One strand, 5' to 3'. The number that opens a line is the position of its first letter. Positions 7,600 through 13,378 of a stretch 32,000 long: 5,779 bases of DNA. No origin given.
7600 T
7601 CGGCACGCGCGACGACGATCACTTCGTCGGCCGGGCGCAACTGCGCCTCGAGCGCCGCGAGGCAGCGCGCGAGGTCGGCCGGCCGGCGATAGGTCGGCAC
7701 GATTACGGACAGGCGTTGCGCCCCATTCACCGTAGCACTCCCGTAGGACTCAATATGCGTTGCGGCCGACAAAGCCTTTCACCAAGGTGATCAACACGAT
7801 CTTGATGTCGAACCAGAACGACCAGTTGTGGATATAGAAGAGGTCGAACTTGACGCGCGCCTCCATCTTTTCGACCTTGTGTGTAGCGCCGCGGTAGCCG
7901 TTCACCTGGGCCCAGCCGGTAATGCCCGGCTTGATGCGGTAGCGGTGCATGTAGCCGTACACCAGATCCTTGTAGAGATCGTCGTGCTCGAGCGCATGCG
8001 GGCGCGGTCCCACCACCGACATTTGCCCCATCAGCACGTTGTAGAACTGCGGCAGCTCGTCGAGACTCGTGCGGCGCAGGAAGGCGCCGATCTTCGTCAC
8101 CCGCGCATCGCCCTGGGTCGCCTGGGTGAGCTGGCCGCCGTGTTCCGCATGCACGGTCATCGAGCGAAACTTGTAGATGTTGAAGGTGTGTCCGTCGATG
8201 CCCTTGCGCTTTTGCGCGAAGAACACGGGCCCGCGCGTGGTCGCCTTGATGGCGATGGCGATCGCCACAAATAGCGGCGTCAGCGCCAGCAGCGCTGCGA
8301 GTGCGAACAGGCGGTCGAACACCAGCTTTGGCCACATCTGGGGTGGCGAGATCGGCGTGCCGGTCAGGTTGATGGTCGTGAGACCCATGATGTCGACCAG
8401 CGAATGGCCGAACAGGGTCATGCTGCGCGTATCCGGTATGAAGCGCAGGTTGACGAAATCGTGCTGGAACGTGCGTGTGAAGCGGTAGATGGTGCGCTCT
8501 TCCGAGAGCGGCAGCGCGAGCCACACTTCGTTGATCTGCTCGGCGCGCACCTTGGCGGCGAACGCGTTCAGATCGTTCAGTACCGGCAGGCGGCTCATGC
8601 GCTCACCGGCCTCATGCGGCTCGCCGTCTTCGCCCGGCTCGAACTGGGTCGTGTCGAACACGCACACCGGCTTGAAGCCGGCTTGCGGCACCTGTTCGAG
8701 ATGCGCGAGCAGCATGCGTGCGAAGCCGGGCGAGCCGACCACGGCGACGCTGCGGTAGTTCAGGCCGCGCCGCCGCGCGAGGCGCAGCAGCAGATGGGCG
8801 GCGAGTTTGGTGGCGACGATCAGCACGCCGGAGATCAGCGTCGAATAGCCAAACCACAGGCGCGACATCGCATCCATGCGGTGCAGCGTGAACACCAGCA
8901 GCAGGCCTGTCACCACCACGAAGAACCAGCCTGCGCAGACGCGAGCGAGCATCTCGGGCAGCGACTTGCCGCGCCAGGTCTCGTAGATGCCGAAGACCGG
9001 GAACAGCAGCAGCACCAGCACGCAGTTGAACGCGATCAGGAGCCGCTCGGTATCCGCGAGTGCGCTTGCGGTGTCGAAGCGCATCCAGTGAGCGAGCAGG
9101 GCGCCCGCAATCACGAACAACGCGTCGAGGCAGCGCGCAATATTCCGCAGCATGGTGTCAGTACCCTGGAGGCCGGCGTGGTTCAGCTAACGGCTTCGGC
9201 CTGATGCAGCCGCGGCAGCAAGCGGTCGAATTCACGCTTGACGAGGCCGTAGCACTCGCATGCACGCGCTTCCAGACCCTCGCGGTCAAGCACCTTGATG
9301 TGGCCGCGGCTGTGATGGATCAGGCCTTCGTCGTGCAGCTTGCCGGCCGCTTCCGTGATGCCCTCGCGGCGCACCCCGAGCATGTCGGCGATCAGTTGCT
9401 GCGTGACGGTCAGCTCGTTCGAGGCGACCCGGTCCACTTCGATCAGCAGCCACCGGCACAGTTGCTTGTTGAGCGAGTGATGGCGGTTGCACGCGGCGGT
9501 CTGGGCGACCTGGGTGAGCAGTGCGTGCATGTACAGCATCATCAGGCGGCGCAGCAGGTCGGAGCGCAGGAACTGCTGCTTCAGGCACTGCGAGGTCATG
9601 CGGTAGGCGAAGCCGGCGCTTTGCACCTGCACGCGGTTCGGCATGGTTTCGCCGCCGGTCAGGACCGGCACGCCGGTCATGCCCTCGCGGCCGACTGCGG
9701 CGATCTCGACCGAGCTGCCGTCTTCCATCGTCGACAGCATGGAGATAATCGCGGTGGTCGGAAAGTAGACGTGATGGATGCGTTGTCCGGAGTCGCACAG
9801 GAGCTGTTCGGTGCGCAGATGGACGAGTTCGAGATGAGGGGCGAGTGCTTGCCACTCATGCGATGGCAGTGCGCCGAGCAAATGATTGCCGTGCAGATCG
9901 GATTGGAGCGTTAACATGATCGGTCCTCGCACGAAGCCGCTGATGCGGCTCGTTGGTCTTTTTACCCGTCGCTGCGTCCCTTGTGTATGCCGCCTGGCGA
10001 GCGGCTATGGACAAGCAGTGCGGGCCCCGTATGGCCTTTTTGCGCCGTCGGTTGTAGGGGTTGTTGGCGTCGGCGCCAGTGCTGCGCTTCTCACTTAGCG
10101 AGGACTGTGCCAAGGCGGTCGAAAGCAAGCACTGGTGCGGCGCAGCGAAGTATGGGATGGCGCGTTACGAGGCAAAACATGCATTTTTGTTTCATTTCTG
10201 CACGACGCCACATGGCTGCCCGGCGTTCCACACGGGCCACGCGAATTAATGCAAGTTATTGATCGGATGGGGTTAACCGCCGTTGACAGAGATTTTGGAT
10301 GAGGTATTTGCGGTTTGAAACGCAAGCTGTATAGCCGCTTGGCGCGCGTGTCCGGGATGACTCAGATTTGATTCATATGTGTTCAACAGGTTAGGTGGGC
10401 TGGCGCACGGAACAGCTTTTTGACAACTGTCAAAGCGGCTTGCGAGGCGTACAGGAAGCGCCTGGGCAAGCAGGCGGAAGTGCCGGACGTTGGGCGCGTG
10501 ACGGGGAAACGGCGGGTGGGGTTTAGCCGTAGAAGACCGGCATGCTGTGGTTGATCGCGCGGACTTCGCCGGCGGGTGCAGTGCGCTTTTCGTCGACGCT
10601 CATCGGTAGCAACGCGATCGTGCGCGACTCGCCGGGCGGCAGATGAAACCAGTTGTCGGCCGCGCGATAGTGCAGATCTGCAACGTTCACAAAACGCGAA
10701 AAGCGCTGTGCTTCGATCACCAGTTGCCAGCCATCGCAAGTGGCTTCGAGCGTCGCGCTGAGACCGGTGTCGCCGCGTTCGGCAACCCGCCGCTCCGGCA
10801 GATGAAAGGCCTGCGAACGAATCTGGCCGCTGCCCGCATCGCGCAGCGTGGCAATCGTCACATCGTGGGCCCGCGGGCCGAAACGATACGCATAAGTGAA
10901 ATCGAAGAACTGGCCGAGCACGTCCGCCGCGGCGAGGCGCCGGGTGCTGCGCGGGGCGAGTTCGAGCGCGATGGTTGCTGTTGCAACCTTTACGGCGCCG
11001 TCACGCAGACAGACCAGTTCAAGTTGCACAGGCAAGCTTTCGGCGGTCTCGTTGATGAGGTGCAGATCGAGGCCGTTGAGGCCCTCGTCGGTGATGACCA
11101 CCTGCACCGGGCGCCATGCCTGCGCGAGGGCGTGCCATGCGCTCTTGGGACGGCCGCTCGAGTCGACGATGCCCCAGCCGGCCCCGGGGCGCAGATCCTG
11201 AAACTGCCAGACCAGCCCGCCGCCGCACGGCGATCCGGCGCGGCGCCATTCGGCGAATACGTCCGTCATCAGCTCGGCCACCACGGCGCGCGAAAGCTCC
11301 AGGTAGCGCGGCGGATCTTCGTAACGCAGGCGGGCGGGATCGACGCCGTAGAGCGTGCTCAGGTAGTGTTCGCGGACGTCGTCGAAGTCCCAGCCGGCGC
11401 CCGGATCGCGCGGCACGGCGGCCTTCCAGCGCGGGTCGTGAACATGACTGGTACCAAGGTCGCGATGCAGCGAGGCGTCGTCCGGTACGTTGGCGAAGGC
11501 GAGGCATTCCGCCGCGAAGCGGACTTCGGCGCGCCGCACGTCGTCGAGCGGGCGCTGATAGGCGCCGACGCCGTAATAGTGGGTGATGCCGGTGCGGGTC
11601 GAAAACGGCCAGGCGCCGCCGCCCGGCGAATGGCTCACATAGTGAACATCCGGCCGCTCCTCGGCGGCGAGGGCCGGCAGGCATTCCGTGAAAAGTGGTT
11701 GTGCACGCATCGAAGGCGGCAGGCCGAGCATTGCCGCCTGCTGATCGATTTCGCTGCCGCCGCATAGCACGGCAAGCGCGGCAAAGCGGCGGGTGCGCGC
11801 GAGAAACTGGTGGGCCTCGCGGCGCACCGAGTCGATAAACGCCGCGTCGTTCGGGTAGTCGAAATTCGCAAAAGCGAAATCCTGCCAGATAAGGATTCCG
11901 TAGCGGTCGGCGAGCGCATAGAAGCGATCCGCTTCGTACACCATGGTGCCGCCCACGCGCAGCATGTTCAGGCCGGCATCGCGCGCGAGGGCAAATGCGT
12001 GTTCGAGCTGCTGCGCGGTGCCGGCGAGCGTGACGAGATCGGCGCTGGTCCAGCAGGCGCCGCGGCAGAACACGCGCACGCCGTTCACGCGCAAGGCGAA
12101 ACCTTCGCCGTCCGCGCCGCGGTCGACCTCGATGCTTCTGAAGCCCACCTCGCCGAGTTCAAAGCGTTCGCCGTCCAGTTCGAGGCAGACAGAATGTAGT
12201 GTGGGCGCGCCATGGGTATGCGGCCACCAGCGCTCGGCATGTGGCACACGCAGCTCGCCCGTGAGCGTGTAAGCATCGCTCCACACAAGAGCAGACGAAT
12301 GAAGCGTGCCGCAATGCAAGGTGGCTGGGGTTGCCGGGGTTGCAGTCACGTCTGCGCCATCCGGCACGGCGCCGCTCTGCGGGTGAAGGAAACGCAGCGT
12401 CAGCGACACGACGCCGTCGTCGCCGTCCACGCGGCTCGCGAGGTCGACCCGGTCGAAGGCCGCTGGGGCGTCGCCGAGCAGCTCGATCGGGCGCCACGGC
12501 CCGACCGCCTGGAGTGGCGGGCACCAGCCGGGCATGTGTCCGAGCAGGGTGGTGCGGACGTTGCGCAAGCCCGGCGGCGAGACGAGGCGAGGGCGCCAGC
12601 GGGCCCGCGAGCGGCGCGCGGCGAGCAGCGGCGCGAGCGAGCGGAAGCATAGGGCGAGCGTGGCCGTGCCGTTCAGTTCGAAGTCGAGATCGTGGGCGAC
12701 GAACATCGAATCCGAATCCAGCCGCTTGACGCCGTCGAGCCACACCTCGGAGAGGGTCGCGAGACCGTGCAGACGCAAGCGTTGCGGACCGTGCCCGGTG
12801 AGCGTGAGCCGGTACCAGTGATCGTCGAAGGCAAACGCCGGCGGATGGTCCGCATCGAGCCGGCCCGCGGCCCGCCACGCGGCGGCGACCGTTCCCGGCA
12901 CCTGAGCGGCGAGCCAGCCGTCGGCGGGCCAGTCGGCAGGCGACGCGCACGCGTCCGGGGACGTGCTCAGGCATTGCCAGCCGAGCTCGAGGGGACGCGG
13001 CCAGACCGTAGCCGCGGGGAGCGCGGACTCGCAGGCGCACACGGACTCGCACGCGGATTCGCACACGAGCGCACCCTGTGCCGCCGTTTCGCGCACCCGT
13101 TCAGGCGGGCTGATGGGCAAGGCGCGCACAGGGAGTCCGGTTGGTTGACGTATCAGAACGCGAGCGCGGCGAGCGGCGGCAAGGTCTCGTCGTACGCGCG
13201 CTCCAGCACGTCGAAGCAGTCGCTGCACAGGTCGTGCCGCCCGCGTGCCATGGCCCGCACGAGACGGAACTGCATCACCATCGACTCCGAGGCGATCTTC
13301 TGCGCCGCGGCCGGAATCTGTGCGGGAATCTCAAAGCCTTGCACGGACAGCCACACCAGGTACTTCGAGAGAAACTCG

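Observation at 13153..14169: DUF1839 protein as candidate Cys-dependent transferase that off-loads the carrier protein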

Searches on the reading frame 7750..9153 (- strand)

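Call 3: search_protein_families(library=pfam, proteins=[window:7750-9153:-], max_evalue=0.01)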
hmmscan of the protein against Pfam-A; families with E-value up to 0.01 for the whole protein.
window:7750-9153:- (467 aa): 2 families
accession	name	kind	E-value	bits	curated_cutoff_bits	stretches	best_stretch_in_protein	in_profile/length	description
PF02397.22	Bac_transf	-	1.7e-66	223.6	27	1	276-459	1-176/179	Bacterial sugar transferase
PF13727.12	CoA_binding_3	-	1.1e-42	146.4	25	1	53-240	2-175/175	CoA-binding domain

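Call 4: search_protein_families(library=ncbifam, proteins=[window:7750-9153:-], max_evalue=0.01)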
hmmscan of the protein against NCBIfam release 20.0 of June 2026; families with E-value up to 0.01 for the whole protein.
window:7750-9153:- (467 aa): 10 families
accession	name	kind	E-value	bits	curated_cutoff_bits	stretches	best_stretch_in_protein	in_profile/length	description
TIGR03023.1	WcaJ_sugtrans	equivalog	7.1e-149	496.9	410.75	1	8-467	1-453/453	undecaprenyl-phosphate glucose phosphotransferase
TIGR03025.1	EPS_sugtrans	subfamily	6.8e-136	454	295.55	1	9-467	2-445/445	exopolysaccharide biosynthesis polyprenyl glycosylphosphotransferase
NF007518.0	PRK10124.1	equivalog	6.3e-105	351.6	684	1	34-467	45-464/464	undecaprenyl-phosphate glucose phosphotransferase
TIGR03022.1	WbaP_sugtrans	subfamily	2.7e-73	247.8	403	1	10-457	5-446/456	undecaprenyl-phosphate galactose phosphotransferase WbaP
NF050817.1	PolSacchBiosHfsE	equivalog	4.6e-65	220.1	750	1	7-457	21-456/467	polysaccharide biosynthesis protein HfsE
TIGR03013.1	EpsB_2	subfamily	1.4e-60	205.6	393.35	1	276-457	255-433/443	TIGR03013 family XrtA/PEP-CTERM system glycosyltransferase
NF052601.1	undeca_RfbP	equivalog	1.2e-41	142.6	330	1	276-457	45-232/244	undecaprenyl-phosphate galactose phosphotransferase family protein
NF041877.1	EPS_EpsZ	equivalog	6.3e-40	137.2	800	1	268-464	258-456/459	exopolysaccharide biosynthesis polyisoprenyl-phosphate hexose-1-phosphate transferase EpsZ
NF011751.0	PRK15204.1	equivalog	1.1e-32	113.3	907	1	112-456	129-465/476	undecaprenyl-phosphate galactose phosphotransferase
NF045514.1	glycotran_HepC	equivalog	1.4e-20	73.5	140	1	272-389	113-215/220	heterocyst development glycosyltransferase HepC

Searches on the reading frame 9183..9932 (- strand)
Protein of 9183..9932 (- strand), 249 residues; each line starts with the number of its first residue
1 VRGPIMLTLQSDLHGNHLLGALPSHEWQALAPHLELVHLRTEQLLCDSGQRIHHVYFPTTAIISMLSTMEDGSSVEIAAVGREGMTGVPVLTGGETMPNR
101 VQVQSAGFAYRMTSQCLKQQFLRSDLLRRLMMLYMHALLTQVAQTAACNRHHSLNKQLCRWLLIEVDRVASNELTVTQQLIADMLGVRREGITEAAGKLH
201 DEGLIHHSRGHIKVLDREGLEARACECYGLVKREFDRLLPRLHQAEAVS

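Call 3: search_protein_families(library=pfam, proteins=[window:9183-9932:-], max_evalue=0.01)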
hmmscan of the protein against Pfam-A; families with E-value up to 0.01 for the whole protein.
window:9183-9932:- (249 aa): 3 families
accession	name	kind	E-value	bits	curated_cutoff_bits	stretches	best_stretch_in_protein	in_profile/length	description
PF13545.12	HTH_Crp_2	-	3.5e-15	56.1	27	1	157-222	2-69/70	Crp-like helix-turn-helix domain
PF00027.35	cNMP_binding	-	4.8e-06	26.9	27.5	1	37-121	2-86/89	Cyclic nucleotide-binding domain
PF12802.13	MarR_2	-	0.0045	17.5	27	0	172-207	20-52/61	MarR family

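Call 4: search_protein_families(library=ncbifam, proteins=[window:9183-9932:-], max_evalue=0.01)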
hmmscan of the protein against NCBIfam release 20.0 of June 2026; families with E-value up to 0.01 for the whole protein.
window:9183-9932:- (249 aa): 4 families
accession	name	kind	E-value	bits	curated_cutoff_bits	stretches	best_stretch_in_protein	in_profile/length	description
TIGR03697.1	NtcA_cyano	equivalog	0.00022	21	244.95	1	133-217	101-185/193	global nitrogen regulator NtcA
NF007707.0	PRK10402.1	subfamily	0.0012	18.4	180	1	31-220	28-214/226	transcriptional regulator YeiL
NF010499.0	PRK13918.1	equivalog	0.0073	15.8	274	0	174-222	151-199/205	CRP/FNR family transcriptional regulator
NF052518.1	TransRegLdrP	equivalog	0.009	16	300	0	111-224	70-188/195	transcriptional regulator LdrP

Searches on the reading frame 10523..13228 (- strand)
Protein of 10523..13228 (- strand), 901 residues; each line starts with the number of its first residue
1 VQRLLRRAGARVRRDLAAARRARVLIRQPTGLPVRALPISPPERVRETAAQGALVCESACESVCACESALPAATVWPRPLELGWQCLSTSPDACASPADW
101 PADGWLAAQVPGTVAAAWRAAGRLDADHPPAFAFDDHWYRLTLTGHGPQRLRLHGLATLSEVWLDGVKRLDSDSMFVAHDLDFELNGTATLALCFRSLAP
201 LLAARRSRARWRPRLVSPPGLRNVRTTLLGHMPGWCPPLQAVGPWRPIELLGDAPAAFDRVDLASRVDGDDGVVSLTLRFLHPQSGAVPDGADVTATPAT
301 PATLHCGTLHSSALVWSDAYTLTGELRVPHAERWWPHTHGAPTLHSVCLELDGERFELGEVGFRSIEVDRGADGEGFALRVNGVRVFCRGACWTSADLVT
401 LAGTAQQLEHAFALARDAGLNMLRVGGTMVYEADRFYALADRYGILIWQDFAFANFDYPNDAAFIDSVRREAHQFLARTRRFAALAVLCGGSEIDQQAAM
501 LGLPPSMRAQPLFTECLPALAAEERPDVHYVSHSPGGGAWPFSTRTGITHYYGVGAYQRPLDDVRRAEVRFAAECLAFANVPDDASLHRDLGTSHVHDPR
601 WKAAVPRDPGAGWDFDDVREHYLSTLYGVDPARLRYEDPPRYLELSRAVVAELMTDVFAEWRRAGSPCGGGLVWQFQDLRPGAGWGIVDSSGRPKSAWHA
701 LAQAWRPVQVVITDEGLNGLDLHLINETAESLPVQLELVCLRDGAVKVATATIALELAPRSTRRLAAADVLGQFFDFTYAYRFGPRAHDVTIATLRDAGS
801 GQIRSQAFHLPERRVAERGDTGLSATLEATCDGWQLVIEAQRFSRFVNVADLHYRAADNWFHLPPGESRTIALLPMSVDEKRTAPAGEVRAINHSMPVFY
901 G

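Call 3: search_protein_families(library=pfam, proteins=[window:10523-13228:-], max_evalue=0.01)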
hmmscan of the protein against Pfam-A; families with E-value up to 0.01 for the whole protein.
window:10523-13228:- (901 aa): 2 families
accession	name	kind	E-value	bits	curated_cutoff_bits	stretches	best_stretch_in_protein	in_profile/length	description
PF17753.7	Ig_mannosidase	-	2.6e-07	30.7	22.6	1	820-880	3-64/81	Ig-fold domain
PF22666.2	Glyco_hydro_2_N2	-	2.9e-07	31.1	27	1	105-246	11-167/167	Glycosyl hydrolase 2 galactose-binding domain-like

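Call 4: search_protein_families(library=ncbifam, proteins=[window:10523-13228:-], max_evalue=0.01)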
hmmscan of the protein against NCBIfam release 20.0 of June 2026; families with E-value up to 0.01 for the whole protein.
window:10523-13228:- (901 aa): 0 families

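Call 70: search_solved_structures(query=window:10523-13129:-, max_evalue=0.001, show_alignments=1)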
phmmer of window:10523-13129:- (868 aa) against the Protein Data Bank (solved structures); distinct sequences matched with E-value up to 0.001: 17.
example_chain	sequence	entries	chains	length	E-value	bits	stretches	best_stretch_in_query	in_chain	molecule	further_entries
5n6u_A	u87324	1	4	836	1.5e-40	142.5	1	118-706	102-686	Beta-mannosidase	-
7op6_A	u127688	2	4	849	7e-40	140.2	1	120-843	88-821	Beta-mannosidase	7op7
2vjx_A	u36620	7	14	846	7e-40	140.2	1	120-842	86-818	BETA-MANNOSIDASE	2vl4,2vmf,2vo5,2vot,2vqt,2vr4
2je8_A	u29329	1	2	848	7e-40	140.2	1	120-842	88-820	BETA-MANNOSIDASE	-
2wbk_A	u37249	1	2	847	1.3e-39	139.4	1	120-843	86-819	BETA-MANNOSIDASE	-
2vqu_A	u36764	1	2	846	5.9e-38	133.9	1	120-842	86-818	BETA-MANNOSIDASE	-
6byc_A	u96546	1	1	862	1.4e-34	122.7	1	69-840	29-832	Beta-mannosidase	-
6byg_A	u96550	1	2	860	1.9e-34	122.2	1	69-840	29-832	Beta-mannosidase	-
6bye_A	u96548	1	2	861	1.9e-34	122.2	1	69-840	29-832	Beta-mannosidase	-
6byi_A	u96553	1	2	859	8.2e-34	120.2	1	69-840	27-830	Beta-mannosidase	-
6ddt_A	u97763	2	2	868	2.4e-29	105.4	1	117-461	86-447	Beta-mannosidase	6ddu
9nfe_A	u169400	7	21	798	6.5e-25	90.7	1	116-699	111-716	Glycoside hydrolase family 2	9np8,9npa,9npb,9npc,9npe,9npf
9np9_A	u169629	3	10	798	8.2e-25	90.4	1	116-699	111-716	Glycoside hydrolase family 2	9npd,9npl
9npn_A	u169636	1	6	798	1e-24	90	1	116-700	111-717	Glycoside hydrolase family 2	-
4cvu_A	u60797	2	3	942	1.2e-12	50.1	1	202-464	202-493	BETA-MANNOSIDASE | BETA-MANNOSIDASE GH2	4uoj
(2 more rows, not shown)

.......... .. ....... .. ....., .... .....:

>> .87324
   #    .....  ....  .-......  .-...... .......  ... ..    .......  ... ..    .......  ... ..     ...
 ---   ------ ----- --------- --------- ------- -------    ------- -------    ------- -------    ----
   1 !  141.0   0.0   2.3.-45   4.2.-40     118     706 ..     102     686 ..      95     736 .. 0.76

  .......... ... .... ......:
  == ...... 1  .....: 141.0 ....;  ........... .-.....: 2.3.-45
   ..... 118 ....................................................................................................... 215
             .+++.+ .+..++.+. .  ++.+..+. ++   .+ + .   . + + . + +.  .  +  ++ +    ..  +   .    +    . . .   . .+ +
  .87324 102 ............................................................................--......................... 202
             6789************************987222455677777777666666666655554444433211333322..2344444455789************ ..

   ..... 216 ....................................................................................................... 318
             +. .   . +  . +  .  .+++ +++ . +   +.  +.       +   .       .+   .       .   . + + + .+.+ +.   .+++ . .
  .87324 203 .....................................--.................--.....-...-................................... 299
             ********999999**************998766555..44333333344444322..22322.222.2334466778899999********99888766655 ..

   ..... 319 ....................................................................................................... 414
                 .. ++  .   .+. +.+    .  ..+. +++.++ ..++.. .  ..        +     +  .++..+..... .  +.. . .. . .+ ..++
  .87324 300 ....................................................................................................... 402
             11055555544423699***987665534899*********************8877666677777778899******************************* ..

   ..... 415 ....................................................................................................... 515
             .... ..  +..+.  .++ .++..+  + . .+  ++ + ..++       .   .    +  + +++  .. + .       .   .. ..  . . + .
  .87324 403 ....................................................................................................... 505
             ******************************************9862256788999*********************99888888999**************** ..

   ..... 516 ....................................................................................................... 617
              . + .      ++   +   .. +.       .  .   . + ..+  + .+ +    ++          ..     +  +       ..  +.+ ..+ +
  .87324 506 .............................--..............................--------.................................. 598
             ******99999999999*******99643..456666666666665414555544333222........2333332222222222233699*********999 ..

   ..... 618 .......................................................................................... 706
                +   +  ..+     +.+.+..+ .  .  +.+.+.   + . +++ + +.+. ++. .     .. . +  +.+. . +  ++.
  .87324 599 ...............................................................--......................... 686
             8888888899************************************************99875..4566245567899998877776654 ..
